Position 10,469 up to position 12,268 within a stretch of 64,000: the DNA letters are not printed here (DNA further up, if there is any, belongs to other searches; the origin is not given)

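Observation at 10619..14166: Firmicute-style helicase-loading module next to dnaB: DnaD-domain protein plus a single ORF with two complete DnaC/DnaI AAA+ domains and a zinc ribbon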

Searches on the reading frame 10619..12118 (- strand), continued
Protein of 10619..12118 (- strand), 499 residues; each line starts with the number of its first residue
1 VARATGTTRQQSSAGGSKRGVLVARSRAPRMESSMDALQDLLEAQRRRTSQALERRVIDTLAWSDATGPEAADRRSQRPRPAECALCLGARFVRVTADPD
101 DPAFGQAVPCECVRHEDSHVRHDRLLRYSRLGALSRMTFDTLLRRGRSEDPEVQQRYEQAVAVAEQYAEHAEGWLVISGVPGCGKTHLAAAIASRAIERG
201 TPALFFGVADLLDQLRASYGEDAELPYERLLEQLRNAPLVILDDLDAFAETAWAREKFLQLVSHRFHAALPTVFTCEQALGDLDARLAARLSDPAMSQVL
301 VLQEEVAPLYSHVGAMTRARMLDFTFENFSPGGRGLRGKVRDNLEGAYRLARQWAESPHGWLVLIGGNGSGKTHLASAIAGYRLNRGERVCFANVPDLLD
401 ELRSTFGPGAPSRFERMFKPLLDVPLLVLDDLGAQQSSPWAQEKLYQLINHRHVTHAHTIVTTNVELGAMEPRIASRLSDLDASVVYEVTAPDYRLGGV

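Call 23: search_protein_representatives(protein=window:10619-12016:-)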
Query: 465 residues. Proteins with E-value up to 0.001 (for the whole library): 22488; up to 1e-10: 5212; up to 1e-30: 509. The best 150 are listed.
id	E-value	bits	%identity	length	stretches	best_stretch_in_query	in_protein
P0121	4.3e-158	543.3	40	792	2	34-419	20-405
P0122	2.4e-149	514.5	38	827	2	93-463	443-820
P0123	2.1e-119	415.8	46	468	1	30-461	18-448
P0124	2.3e-113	395.9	76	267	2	320-465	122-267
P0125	1.4e-106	373.6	46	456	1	48-461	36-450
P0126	1.8e-106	373.2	47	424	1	66-461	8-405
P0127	1.0e-100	354.2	45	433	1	48-463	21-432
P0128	2.0e-100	353.3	42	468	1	37-461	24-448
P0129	5.2e-100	351.9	43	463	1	48-461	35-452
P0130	7.9e-100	351.3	43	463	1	46-463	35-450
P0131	2.2e-99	349.8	50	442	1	46-463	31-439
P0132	9.3e-97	341.2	41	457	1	44-462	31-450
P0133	2.6e-96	339.7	41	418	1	65-461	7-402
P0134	2.1e-93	330.1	40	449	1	45-464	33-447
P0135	8.8e-93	328.1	40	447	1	48-461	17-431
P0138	1.2e-90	321.0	44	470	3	287-462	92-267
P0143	2.3e-88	313.5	44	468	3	291-464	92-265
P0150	2.7e-84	300.1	40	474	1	47-460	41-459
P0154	9.6e-82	291.7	42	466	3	289-462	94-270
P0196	1.8e-69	251.3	46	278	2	290-461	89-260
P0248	5.8e-54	200.1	47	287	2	291-461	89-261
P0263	9.7e-50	186.2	46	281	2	290-461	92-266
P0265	1.1e-49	186.1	45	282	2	298-463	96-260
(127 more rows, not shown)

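Call 25: list_cluster_members(proteins=[P0196, P0248, P0263, P0265, P0138, P0143, P0154, P0122, P0123, P0150])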
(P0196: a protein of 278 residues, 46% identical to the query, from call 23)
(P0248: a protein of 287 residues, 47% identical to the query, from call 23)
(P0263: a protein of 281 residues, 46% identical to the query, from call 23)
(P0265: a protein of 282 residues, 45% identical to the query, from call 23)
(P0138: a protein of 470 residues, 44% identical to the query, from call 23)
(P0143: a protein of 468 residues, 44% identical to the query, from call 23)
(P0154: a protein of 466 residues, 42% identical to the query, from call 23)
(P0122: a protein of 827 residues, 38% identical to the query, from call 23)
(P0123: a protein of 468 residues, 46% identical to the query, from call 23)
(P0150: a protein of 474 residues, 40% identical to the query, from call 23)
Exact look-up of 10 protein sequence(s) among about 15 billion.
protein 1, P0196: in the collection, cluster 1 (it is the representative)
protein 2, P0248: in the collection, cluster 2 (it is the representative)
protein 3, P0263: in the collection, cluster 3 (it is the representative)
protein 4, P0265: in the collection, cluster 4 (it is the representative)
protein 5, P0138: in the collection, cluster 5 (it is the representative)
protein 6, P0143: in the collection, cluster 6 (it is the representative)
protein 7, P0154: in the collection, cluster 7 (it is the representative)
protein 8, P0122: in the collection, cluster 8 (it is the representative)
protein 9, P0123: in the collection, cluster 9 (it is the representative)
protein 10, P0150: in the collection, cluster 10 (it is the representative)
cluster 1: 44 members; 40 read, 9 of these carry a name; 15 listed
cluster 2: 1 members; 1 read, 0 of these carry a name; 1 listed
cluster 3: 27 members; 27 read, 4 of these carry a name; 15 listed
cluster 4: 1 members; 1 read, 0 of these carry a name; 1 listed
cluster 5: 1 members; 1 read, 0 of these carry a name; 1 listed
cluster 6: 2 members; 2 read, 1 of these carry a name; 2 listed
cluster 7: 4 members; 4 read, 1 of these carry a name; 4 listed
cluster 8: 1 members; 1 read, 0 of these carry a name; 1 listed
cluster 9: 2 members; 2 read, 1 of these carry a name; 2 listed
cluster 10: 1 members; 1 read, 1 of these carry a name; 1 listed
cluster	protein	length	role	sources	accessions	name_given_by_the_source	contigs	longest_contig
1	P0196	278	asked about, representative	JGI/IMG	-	-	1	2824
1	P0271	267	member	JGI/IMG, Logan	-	DNA replication protein DnaC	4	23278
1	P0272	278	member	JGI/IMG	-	DNA replication protein DnaC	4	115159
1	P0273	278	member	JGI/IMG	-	DNA replication protein DnaC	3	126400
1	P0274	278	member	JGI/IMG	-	DNA replication protein DnaC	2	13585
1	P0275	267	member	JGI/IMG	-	DNA replication protein DnaC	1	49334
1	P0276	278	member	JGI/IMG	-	DNA replication protein DnaC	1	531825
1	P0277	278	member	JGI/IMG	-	DNA replication protein DnaC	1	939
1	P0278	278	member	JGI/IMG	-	DNA replication protein DnaC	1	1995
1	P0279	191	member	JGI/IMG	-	DNA replication protein DnaC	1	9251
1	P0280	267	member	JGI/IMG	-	-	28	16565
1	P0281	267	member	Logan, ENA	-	-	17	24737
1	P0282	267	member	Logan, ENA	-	-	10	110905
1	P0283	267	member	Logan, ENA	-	-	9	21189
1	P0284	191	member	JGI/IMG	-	-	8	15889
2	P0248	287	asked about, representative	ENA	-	-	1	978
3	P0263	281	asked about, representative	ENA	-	-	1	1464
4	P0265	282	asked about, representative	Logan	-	-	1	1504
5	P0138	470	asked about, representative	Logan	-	-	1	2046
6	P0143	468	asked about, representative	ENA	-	-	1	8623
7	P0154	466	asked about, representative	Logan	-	-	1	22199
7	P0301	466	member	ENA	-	-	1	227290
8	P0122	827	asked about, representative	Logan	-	-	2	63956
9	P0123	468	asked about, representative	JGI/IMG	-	-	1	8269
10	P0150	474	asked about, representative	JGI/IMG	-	DNA replication protein DnaC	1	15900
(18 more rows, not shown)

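Call 26: predict_structure(alignment_id=A1)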
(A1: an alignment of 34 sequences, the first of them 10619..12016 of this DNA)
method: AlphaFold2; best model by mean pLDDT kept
length: 465 residues; sequences in the alignment: 34
mean_pLDDT: 83.5   pTM: 0.57
mean pLDDT of the five models: 83.5, 82.6, 82.4, 81.8, 81.2
residues with pLDDT >= 90: 231; 70-90: 158; 50-70: 46; < 50: 30
segments of 3 or more residues with pLDDT < 50: 20-46
pLDDT, mean of each block of 10 residues (from residue 1): 76 69 30 33 48 55 63 62 78 84 93 88 96 95 93 97 90 92 83 85 93 79 90 94 86 89 92 85 91 89 89 97 95 92 97 94 92 77 88 92 83 95 95 91 92 87 59
secondary structure, 60 per line:
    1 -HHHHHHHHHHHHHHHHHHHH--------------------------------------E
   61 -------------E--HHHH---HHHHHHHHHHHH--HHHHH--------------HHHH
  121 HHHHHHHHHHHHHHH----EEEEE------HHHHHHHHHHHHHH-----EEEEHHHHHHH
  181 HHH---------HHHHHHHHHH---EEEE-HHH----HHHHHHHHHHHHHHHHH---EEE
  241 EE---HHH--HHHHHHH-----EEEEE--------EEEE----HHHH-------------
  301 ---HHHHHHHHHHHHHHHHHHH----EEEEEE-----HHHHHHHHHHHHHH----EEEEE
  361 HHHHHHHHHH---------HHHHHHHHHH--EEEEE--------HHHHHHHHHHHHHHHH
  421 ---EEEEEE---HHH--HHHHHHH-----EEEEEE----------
elements in order: H2-21 H77-80 H84-95 H98-102 H117-135 E140-144 H151-164 E170-173 H174-183 H193-202 E206-209 H218-234 E238-242 H251-257 E263-267 E276-279 H284-287 H304-322 E327-332 H338-351 E356-360 H361-370 H380-389 E392-396 H405-420 E424-429 H438-444 E450-455

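Call 29: fold_search(model_id=the predicted structure, library=pdb)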
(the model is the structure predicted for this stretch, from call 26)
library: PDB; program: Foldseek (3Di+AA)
matches with E <= 10: 1689; with E <= 0.001: 325
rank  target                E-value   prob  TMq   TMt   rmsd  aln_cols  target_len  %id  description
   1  9mpq_C                2.6e-10  1.00  0.35  0.24  15.3       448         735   14  Cryo-EM structure of VCP (consensus) (released 2025-10-15)
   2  9mpr_A                3.9e-10  1.00  0.35  0.31  12.5       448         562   14  Cryo-EM structure of three VCPIP1 VCPIDs bound to VCP (released 2025-10-15)
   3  3ecc                  4.6e-10  1.00  0.31  0.73   4.4       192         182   27  Crystal structure of the DnaC helicase loader in complex with ADP-BeF3 (released 2008-11-25)
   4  5c1a_K                4.6e-10  1.00  0.38  0.26  16.5       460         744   13  p97-N750D/R753D/M757D/Q760D in complex with ATP-gamma-S (released 2016-01-13)
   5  9p00_E                5.5e-10  1.00  0.38  0.35  12.1       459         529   12  Cryo-EM structure of apo S. Mansoni p97 (released 2025-08-13)
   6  9mpr_E                6.2e-10  1.00  0.34  0.29  16.3       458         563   13  Cryo-EM structure of three VCPIP1 VCPIDs bound to VCP (released 2025-10-15)
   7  9p00_A                6.9e-10  1.00  0.34  0.31  12.7       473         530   14  Cryo-EM structure of apo S. Mansoni p97 (released 2025-08-13)
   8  2w58_A                1.0e-09  1.00  0.32  0.73   3.7       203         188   22  Crystal Structure of the DnaI (released 2009-12-22)
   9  9mpq_F                1.5e-09  1.00  0.35  0.25  11.4       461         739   14  Cryo-EM structure of VCP (consensus) (released 2025-10-15)
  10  7wub_G                1.5e-09  1.00  0.34  0.23  12.2       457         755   12  Cryo-EM structure of dodecamer P97 (released 2022-03-23)
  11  6qem_G                1.7e-09  1.00  0.32  0.60   2.7       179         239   25  E. coli DnaBC complex bound to ssDNA (released 2019-03-06)
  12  9mpq_B                1.9e-09  1.00  0.34  0.24  12.9       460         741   14  Cryo-EM structure of VCP (consensus) (released 2025-10-15)
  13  9mq6_A                2.1e-09  1.00  0.37  0.31  14.2       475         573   14  Cryo-EM structure of VCP/p97 and VCPIP1 (VCIP135) in the presence of AMPPNP (released 2025-03-26)
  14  9mpq_A                2.1e-09  1.00  0.33  0.24  12.7       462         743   14  Cryo-EM structure of VCP (consensus) (released 2025-10-15)
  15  6opc_A                2.2e-09  1.00  0.41  0.28  14.6       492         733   13  Cdc48 Hexamer in a complex with substrate and Shp1(Ubx Domain) (released 2019-07-10)
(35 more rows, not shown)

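Call 30: find_encoding_contigs(protein=P0276, flank=6000, max_places=3)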
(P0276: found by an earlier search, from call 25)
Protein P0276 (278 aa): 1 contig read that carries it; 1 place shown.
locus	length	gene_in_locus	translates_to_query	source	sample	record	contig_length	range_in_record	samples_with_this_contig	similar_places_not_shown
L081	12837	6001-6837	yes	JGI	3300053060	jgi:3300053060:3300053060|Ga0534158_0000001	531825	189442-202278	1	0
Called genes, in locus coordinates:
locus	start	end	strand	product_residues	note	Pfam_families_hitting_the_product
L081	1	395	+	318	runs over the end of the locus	PF09989:DUF2229, PF06050:HGD-D (weak)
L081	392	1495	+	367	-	PF09989:DUF2229 (faint)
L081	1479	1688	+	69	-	-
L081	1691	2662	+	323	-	PF01869:BcrAD_BadFG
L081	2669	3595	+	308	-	PF00890:FAD_binding_2 (weak), PF01134:GIDA (faint), PF01266:DAO (faint), PF07992:Pyr_redox_2, PF12831:FAD_oxidored (weak), PF13450:NAD_binding_8 (weak), PF13738:Pyr_redox_3, PF00070:Pyr_redox, +2 more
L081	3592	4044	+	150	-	PF01281:Ribosomal_L9_N, PF03948:Ribosomal_L9_C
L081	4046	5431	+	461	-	PF00772:DnaB, PF03796:DnaB_C, PF13481:AAA_25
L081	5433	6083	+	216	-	PF07261:DnaB_2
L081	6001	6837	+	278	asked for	PF01695:IstB_IS21, PF00308:Bac_DnaA (weak), PF00004:AAA (weak)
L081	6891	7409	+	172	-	PF01844:HNH, PF14279:HNH_5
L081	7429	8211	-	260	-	PF04468:PSP1, PF28472:PSP1_3rd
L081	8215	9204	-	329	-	PF13177:DNA_pol3_delta2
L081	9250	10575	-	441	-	PF00278:Orn_DAP_Arg_deC, PF02784:Orn_Arg_deC_N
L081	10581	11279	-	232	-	PF03747:ADP_ribosyl_GH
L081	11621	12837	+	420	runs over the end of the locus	PF00675:Peptidase_M16, PF05193:Peptidase_M16_C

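Call 37: search_protein_families(library=pfam, proteins=[P0196, P0154], max_evalue=10)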
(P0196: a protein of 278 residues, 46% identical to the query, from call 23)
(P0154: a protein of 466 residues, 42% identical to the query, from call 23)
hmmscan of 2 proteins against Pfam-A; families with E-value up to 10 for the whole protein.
P0196 (278 aa): 23 families
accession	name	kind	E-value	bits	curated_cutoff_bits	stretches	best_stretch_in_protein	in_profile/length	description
PF01695.23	IstB_IS21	-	8.4e-20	71.7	24.1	1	65-237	38-201/238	IstB-like ATP binding protein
PF00308.24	Bac_DnaA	-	7e-07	30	23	1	108-243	19-155/162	Bacterial DnaA ATPAse domain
PF00004.35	AAA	-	2.9e-06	28.2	21.2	1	128-243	2-123/131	ATPase family associated with various cellular activities (AAA)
PF00910.28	RNA_helicase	-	0.00011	23.1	21.5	1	128-215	2-76/105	RNA helicase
PF05729.18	NACHT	-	0.00021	21.6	26.7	1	127-228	3-128/167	NACHT domain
PF13173.12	AAA_14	-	0.00045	20.7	27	1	126-227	4-96/129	AAA domain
PF04851.21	ResIII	-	0.00048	20.5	22.5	1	122-181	21-83/164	Type III restriction enzyme, res subunit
PF01443.25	Viral_helicase1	-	0.001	19.4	21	1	128-200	2-71/228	Viral superfamily 1 RNA helicase core domain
PF13401.12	AAA_22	-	0.0011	19.8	27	1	123-240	4-97/130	AAA domain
PF20720.3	nSTAND3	-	0.0013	18.9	27.2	1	112-183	6-75/155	Novel STAND NTPase 3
PF24883.2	NPHP3_N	-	0.0024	18.5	24.8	1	123-159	21-57/164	Nephrocystin 3, N-terminal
PF13604.12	AAA_30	-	0.011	15.9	27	1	115-156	9-50/191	AAA domain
PF25201.1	nSTAND6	-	0.017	15.6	27.7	1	126-226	20-105/148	Novel STAND NTPase 6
PF13191.12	AAA_16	-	0.02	15.8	32.6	1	105-208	8-97/167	AAA ATPase domain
PF00005.33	ABC_tran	-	0.034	15.2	25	1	123-148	10-35/137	ABC transporter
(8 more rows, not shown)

P0154 (466 aa): 35 families (the best 25 are shown)
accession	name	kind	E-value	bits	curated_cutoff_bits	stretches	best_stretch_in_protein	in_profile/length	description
PF01695.23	IstB_IS21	-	2.5e-38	132.4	24.1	2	316-464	86-236/238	IstB-like ATP binding protein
PF00308.24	Bac_DnaA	-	2.6e-20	73.7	23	2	99-238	6-138/162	Bacterial DnaA ATPAse domain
PF24883.2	NPHP3_N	-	3.3e-08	34.4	24.8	2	130-228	20-121/164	Nephrocystin 3, N-terminal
PF20720.3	nSTAND3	-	1.8e-07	31.4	27.2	2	323-356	17-50/155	Novel STAND NTPase 3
PF00004.35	AAA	-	2e-07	31.9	21.2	2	139-254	5-125/131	ATPase family associated with various cellular activities (AAA)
PF05729.18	NACHT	-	2.5e-06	27.9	26.7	2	327-351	4-28/167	NACHT domain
PF04851.21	ResIII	-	8.7e-06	26.2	22.5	2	141-180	32-73/164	Type III restriction enzyme, res subunit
PF25199.1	nSTAND_NTPase5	-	1.5e-05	25.3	34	2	316-360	34-79/145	Novel STAND NTPase 5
PF13401.12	AAA_22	-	2.5e-05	25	27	2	323-359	5-41/130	AAA domain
PF02562.22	PhoH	-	9.6e-05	22.4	27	2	326-351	22-47/205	PhoH-like protein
PF02374.21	ArsA_ATPase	-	9.6e-05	22.2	24.3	2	134-169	3-37/305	Anion-transporting ATPase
PF00931.28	NB-ARC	-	0.00014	21.6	23.5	2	319-350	15-47/248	NB-ARC domain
PF02367.23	TsaE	-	0.00018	21.9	26.6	2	116-154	3-43/128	Threonylcarbamoyl adenosine biosynthesis protein TsaE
PF01637.24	ATPase_2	-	0.00026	21.3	33.2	2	135-169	23-56/225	ATPase domain predominantly from Archaea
PF10923.14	BrxC_BrxD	-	0.0003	20.3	22.2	2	327-352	53-78/414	BREX system ATP-binding protein BrxC/D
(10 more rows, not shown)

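Call 44: find_encoding_contigs(protein=P0301, flank=6000, max_places=2)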
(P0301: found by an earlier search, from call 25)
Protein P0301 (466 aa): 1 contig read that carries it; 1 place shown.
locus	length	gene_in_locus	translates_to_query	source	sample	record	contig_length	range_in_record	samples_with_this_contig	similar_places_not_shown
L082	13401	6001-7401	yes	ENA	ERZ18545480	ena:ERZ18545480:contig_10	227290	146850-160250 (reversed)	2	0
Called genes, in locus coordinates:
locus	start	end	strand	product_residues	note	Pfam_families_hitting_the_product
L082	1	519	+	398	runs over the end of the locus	PF02771:Acyl-CoA_dh_N, PF02770:Acyl-CoA_dh_M, PF00441:Acyl-CoA_dh_1, PF08028:Acyl-CoA_dh_2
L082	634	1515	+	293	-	PF01582:TIR (weak), PF13676:TIR_2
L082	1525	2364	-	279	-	-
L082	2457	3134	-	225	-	-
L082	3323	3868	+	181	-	PF02577:BFN_dom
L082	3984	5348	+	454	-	PF00772:DnaB, PF13481:AAA_25, PF03796:DnaB_C, PF06745:ATPase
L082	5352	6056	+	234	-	PF07261:DnaB_2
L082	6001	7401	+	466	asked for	PF00004:AAA (faint), PF20720:nSTAND3 (faint), PF01695:IstB_IS21, PF00308:Bac_DnaA, PF04851:ResIII (faint), PF24883:NPHP3_N (faint), PF01695:IstB_IS21, PF00308:Bac_DnaA (weak)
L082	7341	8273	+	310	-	PF13527:Acetyltransf_9 (faint), PF00583:Acetyltransf_1, PF13673:Acetyltransf_10, PF13508:Acetyltransf_7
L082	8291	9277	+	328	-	PF02826:2-Hacid_dh_C, PF03446:NAD_binding_2 (weak), PF07991:KARI_N, PF01450:KARI_C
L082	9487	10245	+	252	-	PF00702:Hydrolase, PF13344:Hydrolase_6, PF13419:HAD_2, PF13242:Hydrolase_like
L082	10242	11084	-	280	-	PF03446:NAD_binding_2, PF09130:DUF1932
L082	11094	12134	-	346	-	PF01634:HisG, PF08029:HisG_C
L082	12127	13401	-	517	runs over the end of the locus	PF13393:tRNA-synt_His, PF00587:tRNA-synt_2b, PF13393:tRNA-synt_His, PF03129:HGTP_anticodon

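Call 51: search_protein_families(library=phrogs, proteins=[window:10619-12016:-], max_evalue=0.001)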
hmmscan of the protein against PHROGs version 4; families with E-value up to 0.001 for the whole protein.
window:10619-12016:- (465 aa): 13 families
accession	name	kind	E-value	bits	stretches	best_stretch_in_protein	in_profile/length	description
phrog_50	-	DNA, RNA and nucleotide metabolism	1.1e-76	260.1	2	285-463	332-512/570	DnaC-like helicase loader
phrog_3277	-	DNA, RNA and nucleotide metabolism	1.5e-41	143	2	326-462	11-154/168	DnaC-like helicase loader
phrog_27475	-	unknown function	1.2e-17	64.6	2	133-255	438-556/599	-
phrog_26922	-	DNA, RNA and nucleotide metabolism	7.6e-14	53.1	1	388-444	10-70/92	DnaC-like helicase loader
phrog_16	-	DNA, RNA and nucleotide metabolism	8.7e-07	28.5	0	115-185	267-337/986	DNA helicase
phrog_296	-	integration and excision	1.3e-05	25.1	1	27-161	288-341/626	DNA transposition protein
phrog_2107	-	other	2.7e-05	24.9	0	143-163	8-28/201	thymidylate kinase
phrog_168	-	DNA, RNA and nucleotide metabolism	8.4e-05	23.4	0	328-447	45-154/314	clamp loader of DNA polymerase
phrog_325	-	DNA, RNA and nucleotide metabolism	8.4e-05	22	0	125-165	477-517/986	Dda-like helicase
phrog_5846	-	DNA, RNA and nucleotide metabolism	0.00018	21.9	0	138-160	38-60/380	clamp loader of DNA polymerase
phrog_2630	-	unknown function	0.00027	21.4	0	317-356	24-62/326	-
phrog_3757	-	unknown function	0.00053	20.5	0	141-161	129-149/367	-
phrog_15321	-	unknown function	0.00059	21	0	386-432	4-56/93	-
